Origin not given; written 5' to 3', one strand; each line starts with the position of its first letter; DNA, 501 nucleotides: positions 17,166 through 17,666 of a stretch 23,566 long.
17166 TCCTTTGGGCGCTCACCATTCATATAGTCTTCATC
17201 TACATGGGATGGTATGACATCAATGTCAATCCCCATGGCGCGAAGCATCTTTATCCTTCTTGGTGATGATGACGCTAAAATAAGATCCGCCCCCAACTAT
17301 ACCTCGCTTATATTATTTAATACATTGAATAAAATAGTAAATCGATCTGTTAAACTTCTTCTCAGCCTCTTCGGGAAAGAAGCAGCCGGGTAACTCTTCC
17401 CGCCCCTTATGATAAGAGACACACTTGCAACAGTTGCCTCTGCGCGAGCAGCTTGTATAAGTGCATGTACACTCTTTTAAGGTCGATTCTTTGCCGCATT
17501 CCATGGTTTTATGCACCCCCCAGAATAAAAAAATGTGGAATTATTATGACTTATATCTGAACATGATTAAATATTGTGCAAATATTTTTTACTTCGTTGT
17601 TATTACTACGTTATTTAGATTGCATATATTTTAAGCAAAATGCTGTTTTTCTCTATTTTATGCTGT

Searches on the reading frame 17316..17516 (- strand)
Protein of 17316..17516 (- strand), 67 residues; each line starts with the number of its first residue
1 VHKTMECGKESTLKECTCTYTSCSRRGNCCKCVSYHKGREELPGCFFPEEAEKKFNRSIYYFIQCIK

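Call 29: search_protein_families(library=pfam, proteins=[window:17316-17516:-], max_evalue=0.001)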
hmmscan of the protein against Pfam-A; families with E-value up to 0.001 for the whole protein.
window:17316-17516:- (67 aa): 1 family
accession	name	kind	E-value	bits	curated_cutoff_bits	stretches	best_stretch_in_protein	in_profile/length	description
PF20095.4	DUF6485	-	3.6e-06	27.8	24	1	12-58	3-57/70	Domain of unknown function (DUF6485)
